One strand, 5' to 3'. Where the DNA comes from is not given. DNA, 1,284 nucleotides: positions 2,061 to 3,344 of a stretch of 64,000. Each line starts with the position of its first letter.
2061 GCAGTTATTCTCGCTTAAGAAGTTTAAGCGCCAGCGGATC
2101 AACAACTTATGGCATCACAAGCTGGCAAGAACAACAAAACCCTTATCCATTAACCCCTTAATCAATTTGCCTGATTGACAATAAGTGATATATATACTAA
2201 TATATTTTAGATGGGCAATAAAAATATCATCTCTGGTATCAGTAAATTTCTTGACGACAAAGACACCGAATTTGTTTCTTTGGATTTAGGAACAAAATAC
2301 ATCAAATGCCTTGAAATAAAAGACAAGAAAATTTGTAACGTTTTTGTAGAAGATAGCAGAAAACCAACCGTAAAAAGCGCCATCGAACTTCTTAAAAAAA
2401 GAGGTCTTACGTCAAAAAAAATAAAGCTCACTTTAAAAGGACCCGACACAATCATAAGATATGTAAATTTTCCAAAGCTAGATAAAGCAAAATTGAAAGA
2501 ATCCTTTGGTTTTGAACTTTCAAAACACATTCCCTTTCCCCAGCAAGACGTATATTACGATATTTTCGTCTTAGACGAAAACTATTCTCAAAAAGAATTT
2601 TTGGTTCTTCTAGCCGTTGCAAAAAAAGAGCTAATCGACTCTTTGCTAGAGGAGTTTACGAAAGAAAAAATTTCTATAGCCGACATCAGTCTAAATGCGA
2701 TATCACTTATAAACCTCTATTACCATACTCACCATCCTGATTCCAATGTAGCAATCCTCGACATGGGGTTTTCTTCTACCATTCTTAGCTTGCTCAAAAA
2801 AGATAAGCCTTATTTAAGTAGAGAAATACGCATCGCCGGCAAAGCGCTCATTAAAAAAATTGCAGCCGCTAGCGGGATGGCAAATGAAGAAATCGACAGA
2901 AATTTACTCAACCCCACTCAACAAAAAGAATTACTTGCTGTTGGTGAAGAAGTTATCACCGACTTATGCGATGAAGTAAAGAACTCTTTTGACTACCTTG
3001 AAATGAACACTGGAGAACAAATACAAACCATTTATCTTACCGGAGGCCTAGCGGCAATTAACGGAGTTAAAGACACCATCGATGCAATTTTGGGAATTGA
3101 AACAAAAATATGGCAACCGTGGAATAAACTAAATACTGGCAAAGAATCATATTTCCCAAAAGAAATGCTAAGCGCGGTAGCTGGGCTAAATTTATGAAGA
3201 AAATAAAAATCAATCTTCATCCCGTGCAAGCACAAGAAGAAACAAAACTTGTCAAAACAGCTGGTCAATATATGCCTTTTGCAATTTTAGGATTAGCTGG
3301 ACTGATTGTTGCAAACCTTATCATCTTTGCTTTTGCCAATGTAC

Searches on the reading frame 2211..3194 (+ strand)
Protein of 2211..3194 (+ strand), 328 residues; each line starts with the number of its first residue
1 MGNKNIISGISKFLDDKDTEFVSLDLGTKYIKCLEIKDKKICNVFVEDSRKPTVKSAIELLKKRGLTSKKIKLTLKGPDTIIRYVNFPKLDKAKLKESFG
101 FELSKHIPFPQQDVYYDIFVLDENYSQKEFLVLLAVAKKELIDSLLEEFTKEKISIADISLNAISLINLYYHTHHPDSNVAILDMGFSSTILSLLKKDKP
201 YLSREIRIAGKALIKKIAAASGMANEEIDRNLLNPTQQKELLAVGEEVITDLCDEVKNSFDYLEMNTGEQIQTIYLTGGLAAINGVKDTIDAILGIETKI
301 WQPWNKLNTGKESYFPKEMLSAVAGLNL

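Call 68: search_protein_families(library=pfam, proteins=[window:2211-3194:+], max_evalue=0.000001)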
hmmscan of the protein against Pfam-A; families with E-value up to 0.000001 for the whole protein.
window:2211-3194:+ (328 aa): 1 family
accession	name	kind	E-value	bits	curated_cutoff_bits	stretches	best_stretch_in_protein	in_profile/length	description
PF11104.14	PilM_2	-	5.1e-24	85.3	27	1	57-312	50-316/340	Type IV pilus assembly protein PilM;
